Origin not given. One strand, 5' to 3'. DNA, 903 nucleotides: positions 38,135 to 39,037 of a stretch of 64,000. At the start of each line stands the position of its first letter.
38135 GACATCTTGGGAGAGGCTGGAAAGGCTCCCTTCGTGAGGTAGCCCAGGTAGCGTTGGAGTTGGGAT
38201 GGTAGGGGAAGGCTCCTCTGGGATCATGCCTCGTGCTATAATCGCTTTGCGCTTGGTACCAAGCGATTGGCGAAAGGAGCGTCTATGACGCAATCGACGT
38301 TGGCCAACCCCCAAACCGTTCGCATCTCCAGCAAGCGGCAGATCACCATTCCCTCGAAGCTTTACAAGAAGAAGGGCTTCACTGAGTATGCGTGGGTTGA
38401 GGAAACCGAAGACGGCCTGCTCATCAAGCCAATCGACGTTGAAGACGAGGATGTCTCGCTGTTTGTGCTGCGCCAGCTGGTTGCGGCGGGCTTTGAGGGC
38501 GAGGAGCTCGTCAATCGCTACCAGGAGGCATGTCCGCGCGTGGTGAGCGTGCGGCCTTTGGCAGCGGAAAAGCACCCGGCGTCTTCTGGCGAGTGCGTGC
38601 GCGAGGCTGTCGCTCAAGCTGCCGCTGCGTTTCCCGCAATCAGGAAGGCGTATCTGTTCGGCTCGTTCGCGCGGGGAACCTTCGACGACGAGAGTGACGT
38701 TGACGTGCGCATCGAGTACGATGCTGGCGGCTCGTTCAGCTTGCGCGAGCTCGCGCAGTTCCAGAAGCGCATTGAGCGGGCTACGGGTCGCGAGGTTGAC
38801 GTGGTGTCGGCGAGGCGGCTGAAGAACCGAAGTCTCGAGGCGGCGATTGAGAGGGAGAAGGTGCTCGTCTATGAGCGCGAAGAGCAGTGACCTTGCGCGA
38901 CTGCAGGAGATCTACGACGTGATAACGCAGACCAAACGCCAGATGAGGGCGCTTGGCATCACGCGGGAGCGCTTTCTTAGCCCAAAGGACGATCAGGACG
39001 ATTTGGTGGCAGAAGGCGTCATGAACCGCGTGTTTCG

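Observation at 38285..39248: HepT toxin paired with an unusual AbrB-domain::MNT fusion antitoxin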

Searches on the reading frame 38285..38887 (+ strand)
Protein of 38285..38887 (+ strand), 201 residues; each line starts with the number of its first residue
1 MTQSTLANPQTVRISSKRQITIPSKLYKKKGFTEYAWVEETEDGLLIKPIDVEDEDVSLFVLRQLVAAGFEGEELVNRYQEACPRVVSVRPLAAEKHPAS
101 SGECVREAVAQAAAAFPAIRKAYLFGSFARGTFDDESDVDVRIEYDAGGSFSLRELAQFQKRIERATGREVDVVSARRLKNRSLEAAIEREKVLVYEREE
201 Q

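Call 3: search_protein_families(library=pfam, proteins=[window:38285-38887:+], max_evalue=1)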
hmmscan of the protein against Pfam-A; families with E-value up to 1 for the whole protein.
window:38285-38887:+ (201 aa): 4 families
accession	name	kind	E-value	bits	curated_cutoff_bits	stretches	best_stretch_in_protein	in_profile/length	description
PF18765.7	Polbeta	-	8.1e-15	55.2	26.9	1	110-201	4-93/93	Polymerase beta, Nucleotidyltransferase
PF01909.29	NTP_transf_2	-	1e-12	48.7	21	1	116-193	12-91/93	Nucleotidyltransferase domain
PF22600.2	MTPAP-like_central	-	0.0013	19.3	27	1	110-158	31-82/139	Poly(A) RNA polymerase, mitochondrial-like, central palm domain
PF04014.23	MazE_antitoxin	-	0.21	12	24.7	0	12-26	2-16/48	Antidote-toxin recognition MazE, bacterial antitoxin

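Call 4: search_protein_families(library=ncbifam, proteins=[window:38285-38887:+], max_evalue=1)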
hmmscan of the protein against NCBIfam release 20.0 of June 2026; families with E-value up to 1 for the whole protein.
window:38285-38887:+ (201 aa): 4 families
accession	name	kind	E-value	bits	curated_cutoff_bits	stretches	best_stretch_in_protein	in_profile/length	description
NF047752.1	MntA_antitoxin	equivalog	1.4e-13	50.6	60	1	116-199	4-85/106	type VII toxin-antitoxin system MntA family adenylyltransferase antitoxin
TIGR01439.1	lp_hng_hel_AbrB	domain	0.0039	16.9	28.3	1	11-50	1-43/44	transcriptional regulator, AbrB family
TIGR03671.1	cca_archaeal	equivalog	0.02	13.7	281.3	1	101-147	22-69/410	CCA tRNA nucleotidyltransferase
NF051895.1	anti_phage_HalB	equivalog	0.072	12.7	190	1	124-141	4-21/211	anti-phage Hailong system nucleotidyltransferase HalB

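Call 5: find_homologous_proteins(query=window:38285-38887:+)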
Query window:38285-38887:+ (201 aa): 163 proteins with E <= 0.001 among 1323 candidates; the best 120 are listed.
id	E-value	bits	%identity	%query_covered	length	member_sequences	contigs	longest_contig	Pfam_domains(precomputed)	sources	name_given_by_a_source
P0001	3.8e-107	374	90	100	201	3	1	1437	PF18765.8,PF01909.30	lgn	-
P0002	4.5e-107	374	90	100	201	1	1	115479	PF18765.8,PF01909.30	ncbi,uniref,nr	ncbi:nucleotidyltransferase family protein [Adlercreutzia sp. ZJ242]|uniref:nucleotidyltransferase f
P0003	3.0e-78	280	61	97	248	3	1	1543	PF18765.8,PF01909.30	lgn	-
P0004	3.8e-67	244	63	100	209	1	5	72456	PF18765.8,PF01909.30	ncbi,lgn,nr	ncbi:MAG: nucleotidyltransferase domain-containing protein [Eggerthellaceae bacterium]|nr:nucleotidy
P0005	5.7e-67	243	63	100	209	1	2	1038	PF18765.8,PF01909.30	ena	-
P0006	3.6e-66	240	56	100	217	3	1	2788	PF18765.8,PF01909.30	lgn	-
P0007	8.6e-63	229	57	100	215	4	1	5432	PF18765.8,PF01909.30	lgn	-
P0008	1.7e-62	229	58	99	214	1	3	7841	PF18765.8,PF01909.30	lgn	-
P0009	2.5e-62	228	59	100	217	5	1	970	PF18765.8,PF01909.30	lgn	-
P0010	9.9e-62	226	56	99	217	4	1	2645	PF18765.8,PF01909.30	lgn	-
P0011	1.2e-61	226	55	99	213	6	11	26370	PF18765.8,PF01909.30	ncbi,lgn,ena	-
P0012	4.9e-61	224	56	99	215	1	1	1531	PF18765.8,PF01909.30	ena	-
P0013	6.6e-61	223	52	99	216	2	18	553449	PF18765.8,PF01909.30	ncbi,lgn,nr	ncbi:MAG: hypothetical protein HFJ66_02140 [Eggerthellaceae bacterium]|nr:hypothetical protein [Egge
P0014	1.3e-60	222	55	99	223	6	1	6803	PF18765.8,PF01909.30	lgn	-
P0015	4.9e-60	221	52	99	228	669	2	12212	PF18765.8,PF01909.30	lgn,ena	-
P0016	5.3e-60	220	53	99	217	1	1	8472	PF18765.8,PF01909.30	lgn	-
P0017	2.9e-59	218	54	99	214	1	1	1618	PF18765.8,PF01909.30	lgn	-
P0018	6.1e-59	217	50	99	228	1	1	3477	PF18765.8,PF01909.30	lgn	-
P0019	6.8e-59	217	50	99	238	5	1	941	PF18765.8,PF01909.30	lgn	-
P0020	8.7e-59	216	52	99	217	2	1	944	PF18765.8,PF01909.30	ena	-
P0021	9.7e-59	216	51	99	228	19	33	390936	PF18765.8,PF01909.30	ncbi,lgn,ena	-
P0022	1.4e-58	216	53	99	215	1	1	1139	PF18765.8,PF01909.30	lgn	-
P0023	1.7e-58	215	54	99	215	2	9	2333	PF18765.8,PF01909.30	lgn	-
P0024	2.0e-58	215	55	98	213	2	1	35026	PF18765.8,PF01909.30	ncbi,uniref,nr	ncbi:nucleotidyltransferase domain-containing protein [Adlercreutzia sp. R7]|uniref:Nucleotidyltrans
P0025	1.1e-57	213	56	99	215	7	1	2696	PF18765.8,PF01909.30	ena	-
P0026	1.3e-57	213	54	99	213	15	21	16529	PF18765.8,PF01909.30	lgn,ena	-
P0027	2.1e-57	212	50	99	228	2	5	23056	PF18765.8,PF01909.30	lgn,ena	-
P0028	4.1e-57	211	53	99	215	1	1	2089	PF18765.8,PF01909.30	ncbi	-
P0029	4.2e-57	211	57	93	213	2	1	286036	PF18765.8,PF01909.30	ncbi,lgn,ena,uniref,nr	ncbi:nucleotidyltransferase domain-containing protein [Parvibacter caecicola]|uniref:SpoVT-AbrB doma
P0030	1.2e-56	209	45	99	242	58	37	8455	PF18765.8,PF01909.30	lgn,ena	-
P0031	3.1e-56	208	54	99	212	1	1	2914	PF18765.8,PF01909.30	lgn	-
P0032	2.1e-44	170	49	81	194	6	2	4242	PF18765.8,PF01909.30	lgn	-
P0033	2.0e-41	160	43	96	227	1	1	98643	PF18765.8,PF01909.30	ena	-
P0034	5.8e-40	155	47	75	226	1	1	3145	PF01909.30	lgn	-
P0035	6.4e-40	155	47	75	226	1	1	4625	PF01909.30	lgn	-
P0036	1.2e-39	154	46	79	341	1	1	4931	PF18765.8,PF00005.34,PF01909.30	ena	-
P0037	1.3e-39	154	73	47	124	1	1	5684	-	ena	-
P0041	6.2e-36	142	56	68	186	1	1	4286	PF18765.8,PF01909.30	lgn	-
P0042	4.0e-35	139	57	72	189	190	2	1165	PF18765.8,PF01909.30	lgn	-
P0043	1.4e-34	138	65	55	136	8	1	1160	PF18765.8,PF01909.30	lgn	-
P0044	2.0e-34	137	56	72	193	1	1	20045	PF18765.8,PF01909.30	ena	-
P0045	3.8e-34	136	75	47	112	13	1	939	PF18765.8,PF01909.30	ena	-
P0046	6.7e-34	135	56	65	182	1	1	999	PF18765.8,PF01909.30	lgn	-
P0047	8.0e-33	132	66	49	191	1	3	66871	PF18765.8,PF01909.30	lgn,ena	-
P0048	8.7e-33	132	55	67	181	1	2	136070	PF18765.8,PF01909.30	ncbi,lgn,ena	-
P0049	1.0e-32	132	63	50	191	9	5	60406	PF18765.8,PF01909.30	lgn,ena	-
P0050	1.3e-32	131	65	49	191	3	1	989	PF18765.8,PF01909.30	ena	-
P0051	2.0e-32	131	65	49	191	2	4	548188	PF18765.8,PF01909.30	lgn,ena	-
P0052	2.6e-32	130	65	49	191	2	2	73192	PF18765.8,PF01909.30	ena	-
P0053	3.5e-32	130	65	49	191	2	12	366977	PF18765.8,PF01909.30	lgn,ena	-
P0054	7.0e-32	129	67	41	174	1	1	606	PF18765.8,PF04221.19,PF01909.30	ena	-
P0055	1.0e-31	128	71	47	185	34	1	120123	PF18765.8,PF01909.30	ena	-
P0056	1.2e-31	128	64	49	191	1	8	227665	PF18765.8,PF01909.30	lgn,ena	-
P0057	1.4e-31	128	72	45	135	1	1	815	PF18765.8,PF01909.30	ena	-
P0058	1.4e-31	128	64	49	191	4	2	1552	PF18765.8,PF01909.30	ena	-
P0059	1.6e-31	128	63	49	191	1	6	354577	PF18765.8,PF01909.30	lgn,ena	-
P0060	2.6e-31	127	67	53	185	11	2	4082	PF18765.8,PF01909.30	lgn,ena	-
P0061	4.0e-31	126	62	49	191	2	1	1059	PF18765.8,PF01909.30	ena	-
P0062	8.2e-31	125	68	48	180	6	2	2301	PF18765.8,PF01909.30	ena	-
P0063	9.3e-31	125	61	48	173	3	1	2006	PF18765.8,PF01909.30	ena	-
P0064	2.4e-30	124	69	42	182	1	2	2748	PF18765.8,PF01909.30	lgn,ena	-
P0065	4.5e-30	123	69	43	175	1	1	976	PF18765.8,PF04221.19,PF01909.30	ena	-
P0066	4.8e-30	123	60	49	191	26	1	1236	PF18765.8,PF01909.30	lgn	-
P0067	4.9e-30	123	66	48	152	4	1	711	PF18765.8,PF01909.30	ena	-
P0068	7.0e-30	122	53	65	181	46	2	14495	PF18765.8,PF01909.30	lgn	-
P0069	7.9e-30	122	57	61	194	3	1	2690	PF18765.8,PF01909.30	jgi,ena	jgi:predicted nucleotidyltransferase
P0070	3.2e-29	120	68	48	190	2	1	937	PF18765.8,PF22600.3,PF01909.30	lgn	-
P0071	5.4e-29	119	50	65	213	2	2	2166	PF18765.8,PF01909.30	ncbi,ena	-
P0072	6.1e-29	119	63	50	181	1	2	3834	PF18765.8,PF01909.30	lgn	-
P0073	6.3e-29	119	64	48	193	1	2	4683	PF18765.8,PF01909.30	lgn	-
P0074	8.2e-29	119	64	48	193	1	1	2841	PF18765.8,PF01909.30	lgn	-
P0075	1.3e-28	118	53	56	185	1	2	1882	PF18765.8,PF01909.30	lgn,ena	-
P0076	1.5e-28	118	65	47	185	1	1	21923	PF18765.8,PF22600.3,PF01909.30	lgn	-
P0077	1.7e-28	118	60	51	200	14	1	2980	PF18765.8,PF01909.30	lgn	-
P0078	2.9e-28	117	58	54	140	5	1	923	PF18765.8,PF01909.30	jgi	jgi:hypothetical protein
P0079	3.8e-28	117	65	48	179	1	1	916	PF18765.8,PF01909.30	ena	-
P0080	5.8e-28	116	57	52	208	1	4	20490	PF18765.8,PF01909.30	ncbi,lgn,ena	-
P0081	5.9e-28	116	66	47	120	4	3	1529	PF18765.8,PF01909.30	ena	-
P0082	6.0e-28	116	54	65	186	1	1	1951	PF18765.8,PF01909.30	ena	-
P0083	7.3e-28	116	68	46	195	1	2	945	PF18765.8,PF01909.30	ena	-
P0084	7.7e-28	116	63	49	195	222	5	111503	PF18765.8,PF01909.30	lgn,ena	-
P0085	7.8e-28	116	57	50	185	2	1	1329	PF18765.8,PF01909.30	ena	-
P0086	8.2e-28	116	65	51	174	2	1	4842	PF18765.8,PF04221.19,PF01909.30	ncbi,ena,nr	ncbi:MAG: nucleotidyltransferase domain-containing protein [Eggerthellaceae bacterium]|nr:nucleotidy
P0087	8.6e-28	115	61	47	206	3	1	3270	PF18765.8,PF01909.30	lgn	-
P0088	1.2e-27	115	62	49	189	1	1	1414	PF18765.8,PF01909.30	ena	-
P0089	1.3e-27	115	67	47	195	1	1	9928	PF18765.8,PF01909.30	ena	-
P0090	2.0e-27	114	64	47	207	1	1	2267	PF18765.8,PF01909.30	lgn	-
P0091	2.1e-27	114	63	42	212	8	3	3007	PF18765.8,PF01909.30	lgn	-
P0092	2.1e-27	114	64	47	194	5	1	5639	PF18765.8,PF01909.30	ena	-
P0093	2.4e-27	114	55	41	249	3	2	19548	PF18765.8,PF01909.30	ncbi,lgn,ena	-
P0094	4.2e-27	113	61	51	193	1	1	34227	PF18765.8,PF01909.30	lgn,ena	-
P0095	4.2e-27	113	61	51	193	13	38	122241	PF18765.8,PF01909.30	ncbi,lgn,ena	-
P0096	7.0e-27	113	64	47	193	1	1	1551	PF18765.8,PF01909.30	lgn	-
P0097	9.5e-27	112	63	42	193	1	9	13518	PF18765.8,PF01909.30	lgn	-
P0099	1.2e-26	112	66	46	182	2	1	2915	PF18765.8,PF01909.30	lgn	-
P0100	1.2e-26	112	64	48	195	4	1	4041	PF18765.8,PF01909.30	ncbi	-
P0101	1.3e-26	112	59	47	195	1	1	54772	PF18765.8,PF01909.30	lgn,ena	-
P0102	2.0e-26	111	66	46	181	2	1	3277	PF18765.8,PF01909.30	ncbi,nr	ncbi:MAG: nucleotidyltransferase domain-containing protein [Slackia sp.]|nr:nucleotidyltransferase d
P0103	3.0e-26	110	63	47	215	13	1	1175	PF18765.8,PF01909.30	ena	-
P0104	4.6e-26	110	49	60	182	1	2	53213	PF18765.8,PF01909.30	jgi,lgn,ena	-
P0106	7.8e-26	109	62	42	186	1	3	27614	PF18765.8,PF22600.3,PF01909.30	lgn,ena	-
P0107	1.0e-25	109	60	47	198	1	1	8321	PF18765.8,PF01909.30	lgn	-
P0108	1.2e-25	108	64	48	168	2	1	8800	PF18765.8,PF01909.30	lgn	-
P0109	1.7e-25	108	47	72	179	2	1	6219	PF18765.8,PF01909.30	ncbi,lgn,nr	ncbi:MAG: nucleotidyltransferase domain-containing protein [Eggerthellaceae bacterium]|nr:nucleotidy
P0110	1.8e-25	108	63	43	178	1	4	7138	PF18765.8,PF01909.30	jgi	jgi:hypothetical protein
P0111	2.5e-25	107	58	49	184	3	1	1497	PF18765.8,PF01909.30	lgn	-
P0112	3.3e-25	107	62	42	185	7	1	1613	PF18765.8,PF01909.30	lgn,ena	-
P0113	4.0e-25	107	54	50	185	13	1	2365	PF18765.8,PF22600.3,PF01909.30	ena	-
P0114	4.1e-25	107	65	46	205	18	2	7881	PF18765.8,PF01909.30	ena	-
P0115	7.3e-25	106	59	49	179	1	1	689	PF18765.8,PF01909.30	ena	-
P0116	7.4e-25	106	60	48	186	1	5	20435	PF18765.8,PF01909.30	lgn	-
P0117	4.2e-24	103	62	45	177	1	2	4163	PF18765.8,PF01909.30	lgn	-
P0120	1.2e-23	102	59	48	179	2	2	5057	PF18765.8,PF01909.30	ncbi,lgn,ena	-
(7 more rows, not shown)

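Call 10: find_encoding_contigs(protein=P0002, flank=6000, max_places=3)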
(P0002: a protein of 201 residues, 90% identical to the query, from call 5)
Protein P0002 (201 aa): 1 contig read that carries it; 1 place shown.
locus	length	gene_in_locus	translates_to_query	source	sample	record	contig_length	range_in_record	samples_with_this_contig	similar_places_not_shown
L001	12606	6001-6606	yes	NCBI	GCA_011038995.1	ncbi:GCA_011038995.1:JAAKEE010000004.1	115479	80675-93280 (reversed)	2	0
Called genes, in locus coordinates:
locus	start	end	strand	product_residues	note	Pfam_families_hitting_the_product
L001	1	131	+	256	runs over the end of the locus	PF08032:SpoU_sub_bind, PF00588:SpoU_methylase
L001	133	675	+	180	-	PF05991:NYN_YacP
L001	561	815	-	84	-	-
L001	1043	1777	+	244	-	PF12844:HTH_19, PF13443:HTH_26 (weak), PF13560:HTH_31, PF01381:HTH_3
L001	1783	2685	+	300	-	PF13349:DUF4097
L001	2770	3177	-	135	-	PF01243:PNPOx_N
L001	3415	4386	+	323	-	PF03916:NrfD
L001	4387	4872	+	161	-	PF00392:GntR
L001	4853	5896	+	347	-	PF01145:Band_7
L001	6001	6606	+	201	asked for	PF01909:NTP_transf_2, PF18765:Polbeta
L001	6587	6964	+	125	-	PF01934:HepT-like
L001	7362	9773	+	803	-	PF00384:Molybdopterin, PF01568:Molydop_binding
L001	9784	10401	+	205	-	PF13237:Fer4_10 (weak), PF13247:Fer4_11, PF12838:Fer4_7, PF13187:Fer4_9 (weak), PF00037:Fer4, PF12797:Fer4_2 (weak), PF12837:Fer4_6, PF13247:Fer4_11, +3 more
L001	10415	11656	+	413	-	PF03916:NrfD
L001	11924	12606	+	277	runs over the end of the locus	PF02613:Nitrate_red_del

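Call 18: find_encoding_contigs(protein=P0037, flank=3000, max_places=3)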
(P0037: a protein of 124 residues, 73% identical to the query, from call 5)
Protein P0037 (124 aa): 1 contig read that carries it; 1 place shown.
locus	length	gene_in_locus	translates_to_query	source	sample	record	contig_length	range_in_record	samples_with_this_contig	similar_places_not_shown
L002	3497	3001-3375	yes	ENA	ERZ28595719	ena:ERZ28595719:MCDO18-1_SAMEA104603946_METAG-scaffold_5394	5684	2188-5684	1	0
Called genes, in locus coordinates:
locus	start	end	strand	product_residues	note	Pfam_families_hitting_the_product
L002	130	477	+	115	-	-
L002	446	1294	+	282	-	PF03916:NrfD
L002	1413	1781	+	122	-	PF00392:GntR (weak)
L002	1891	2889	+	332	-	PF01145:Band_7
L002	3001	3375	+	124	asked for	-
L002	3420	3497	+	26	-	?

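Call 20: predict_structure(alignment_id=A2)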
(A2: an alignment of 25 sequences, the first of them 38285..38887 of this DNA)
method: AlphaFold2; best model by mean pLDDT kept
length: 201 residues; sequences in the alignment: 25
mean_pLDDT: 77.5   pTM: 0.49
mean pLDDT of the five models: 77.5, 75.7, 74.5, 73.4, 72.0
residues with pLDDT >= 90: 53; 70-90: 103; 50-70: 26; < 50: 19
segments of 3 or more residues with pLDDT < 50: 1-6, 87-99
pLDDT, mean of each block of 10 residues (from residue 1): 47 69 77 74 75 62 83 78 55 40 88 92 92 89 82 89 92 86 88 91 50
secondary structure, 60 per line:
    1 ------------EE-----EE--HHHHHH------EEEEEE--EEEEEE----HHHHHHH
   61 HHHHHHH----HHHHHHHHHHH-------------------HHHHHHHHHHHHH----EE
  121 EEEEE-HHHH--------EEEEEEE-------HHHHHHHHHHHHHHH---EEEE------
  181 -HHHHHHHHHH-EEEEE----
elements in order: H24-29 E36-41 E44-49 H54-67 H72-82 H102-114 E119-125 H127-130 E139-145 H153-167 E171-174 H182-191 E193-197

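Call 26: fold_search(model_id=the predicted structure, library=pdb)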
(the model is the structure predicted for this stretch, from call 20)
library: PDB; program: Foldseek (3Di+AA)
matches with E <= 10: 1132; with E <= 0.001: 15
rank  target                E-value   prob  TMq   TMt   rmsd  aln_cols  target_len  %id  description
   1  8xeo_B                2.0e-07  1.00  0.41  0.78   2.0        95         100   26  Crystal structure of MNT antitoxin (released 2024-12-18)
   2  8xeo_A                5.0e-07  1.00  0.42  0.79   2.8       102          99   25  Crystal structure of MNT antitoxin (released 2024-12-18)
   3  8xeh_E                1.0e-06  1.00  0.42  0.76   2.0        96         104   27  Crystal structure of HEPN-MNT complex (released 2024-12-18)
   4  7bxo_E                3.7e-05  1.00  0.40  0.61   3.2       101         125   17  Crystal structure of the toxin-antitoxin with AMP-PNP (released 2020-09-30)
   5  7bxo_A                4.7e-05  1.00  0.41  0.63   2.5        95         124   18  Crystal structure of the toxin-antitoxin with AMP-PNP (released 2020-09-30)
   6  2rff                  1.2e-04  1.00  0.33  0.53   4.4        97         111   24  Crystal structure of a putative nucleotidyltransferase (NP_343093.1) from Sulfolobus solfataricus at 1.40 A resolution (released 2007-10-16)
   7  7ae9_G                2.1e-04  1.00  0.37  0.49   3.8       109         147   17  Crystal structure of mono-AMPylated HEPN(R46E) toxin in complex with MNT antitoxin (released 2020-12-30)
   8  6m6u_A                3.3e-04  1.00  0.38  0.59   3.3       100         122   13  Crystal structure the toxin-antitoxin MntA-HpeT mutant-D39ED41E (released 2020-09-30)
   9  1wot_MODEL_1_A        3.5e-04  1.00  0.40  0.75   2.5        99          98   29  Structure of putative minimal nucleotidyltransferase (released 2004-09-07)
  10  6m6u_F                4.2e-04  1.00  0.39  0.60   3.2       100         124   15  Crystal structure the toxin-antitoxin MntA-HpeT mutant-D39ED41E (released 2020-09-30)
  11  7aer_A                6.2e-04  1.00  0.39  0.62   2.6        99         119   14  Rebuilt and re-refined PDB entry 5yep: tri-AMPylated Shewanella oneidensis HEPN toxin in complex with MNT antitoxin (released 2020-12-30)
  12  7ae9_F                7.0e-04  1.00  0.35  0.48   4.3       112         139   16  Crystal structure of mono-AMPylated HEPN(R46E) toxin in complex with MNT antitoxin (released 2020-12-30)
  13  7ae2_B                7.5e-04  1.00  0.32  0.44   5.2       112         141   16  Crystal structure of HEPN(H107A-Y109F) toxin in complex with MNT antitoxin (released 2020-12-30)
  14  1no5_A                8.0e-04  1.00  0.38  0.69   3.7       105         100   17  Structure of HI0073 from Haemophilus influenzae, the nucleotide binding domain of the HI0073/HI0074 two protein nucleo (released 2004-03-16)
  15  6m6w_F                8.5e-04  1.00  0.35  0.54   2.7        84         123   20  Crystal structure the toxin-antitoxin MntA-HpeT mutant-Y104A (released 2020-09-30)
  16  7ae9_E                1.1e-03  1.00  0.34  0.45   5.2       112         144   17  Crystal structure of mono-AMPylated HEPN(R46E) toxin in complex with MNT antitoxin (released 2020-12-30)
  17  7ae9_H                1.2e-03  1.00  0.37  0.52   3.6       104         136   21  Crystal structure of mono-AMPylated HEPN(R46E) toxin in complex with MNT antitoxin (released 2020-12-30)
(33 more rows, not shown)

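Call 28: find_related_loci(query=A2, collection=genome_contigs, flank=3000)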
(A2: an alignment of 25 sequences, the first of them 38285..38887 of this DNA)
Query A2 (201 aa) in genome_contigs; peptide patterns used: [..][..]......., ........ (x = any residue, [..] = any of these).
235 stretches matched a pattern; 64 encode a relative of the query (tblastn E <= 1e-3); 63 distinct loci.
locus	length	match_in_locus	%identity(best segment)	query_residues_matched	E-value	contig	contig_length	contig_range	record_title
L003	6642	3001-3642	56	1-199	3e-69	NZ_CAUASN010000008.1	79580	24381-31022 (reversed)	MAG: uncultured Adlercreutzia sp. isolate ERR8263760_bin.7_MetaWRAP_v1.3_MAG ERZ18534299.47, whole genome shotgun sequen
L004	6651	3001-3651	54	1-201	6e-68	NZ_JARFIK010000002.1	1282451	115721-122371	Adlercreutzia equolifaciens strain DFI.6.87 HFGBBLGB_2, whole genome shotgun sequence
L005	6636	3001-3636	55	1-197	7e-67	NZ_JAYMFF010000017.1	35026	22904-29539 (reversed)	Adlercreutzia wanghongyangiae strain R7 contig17, whole genome shotgun sequence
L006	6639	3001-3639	54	1-198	1e-66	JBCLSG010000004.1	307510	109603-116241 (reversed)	Eggerthellaceae bacterium 24-137 voucher GPTB0070 scaffold4, whole genome shotgun sequence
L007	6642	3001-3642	52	1-199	1e-62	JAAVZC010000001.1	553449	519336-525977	MAG: Eggerthellaceae bacterium isolate ABMPRH_67_1 k141_78159, whole genome shotgun sequence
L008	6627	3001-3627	63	1-200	1e-72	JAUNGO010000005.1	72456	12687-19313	MAG: Eggerthellaceae bacterium isolate S26M_St_58 NODE_217_length_72456_cov_7.762255, whole genome shotgun sequence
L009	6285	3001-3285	71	104-198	1e-37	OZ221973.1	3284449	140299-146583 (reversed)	Adlercreutzia sp. Marseille-QA1605 genome assembly, chromosome: contig00001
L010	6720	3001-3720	38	7-198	8e-36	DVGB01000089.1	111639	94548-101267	MAG TPA_asm: Candidatus Aveggerthella stercoripullorum isolate ChiGjej1B1-2707 ChiGjej1B1M5__C477843_L111639_SRR6323428,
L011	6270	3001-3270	58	1-90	4e-34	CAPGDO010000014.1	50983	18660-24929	MAG TPA_asm: uncultured Eggerthellaceae bacterium isolate MGBC166251 genome assembly, contig: MGBC166251.14, whole genom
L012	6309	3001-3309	59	99-201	8e-34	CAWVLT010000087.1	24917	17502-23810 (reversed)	MAG: Coriobacteriia bacterium isolate metabat2_coassembly_bwa.880 MAG genome assembly, contig: k87_2936678, whole genome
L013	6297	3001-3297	62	103-201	2e-33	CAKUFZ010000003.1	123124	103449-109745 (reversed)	MAG: uncultured Coriobacteriales bacterium isolate REFINED_METABAT215_TOP10_CONTIGS_1500_ASSEMBLY_K77_MERGED__Hadza_MoBi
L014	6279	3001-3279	65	108-200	4e-33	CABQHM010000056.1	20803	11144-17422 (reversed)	MAG TPA_asm: uncultured Coriobacteriales bacterium isolate MGYG-HGUT-00585 genome assembly, contig: GUT_GENOME017973_56,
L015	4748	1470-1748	65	108-200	1e-32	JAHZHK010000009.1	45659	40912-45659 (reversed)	MAG: Coriobacteriaceae bacterium isolate HRGM_Genome_3264 HRGM_Genome_3264_9, whole genome shotgun sequence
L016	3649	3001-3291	64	103-199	2e-32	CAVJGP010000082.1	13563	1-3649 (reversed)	Alistipes onderdonkii isolate H07682-L1_cleanbin_000022 genome assembly, contig: Spades_H07682-L1_contig_3553, whole gen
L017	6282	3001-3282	62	108-201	1e-31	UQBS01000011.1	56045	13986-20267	uncultured Coriobacteriaceae bacterium isolate UMGS124 genome assembly, contig: NODE_149_length_56045_cov_17.343811, who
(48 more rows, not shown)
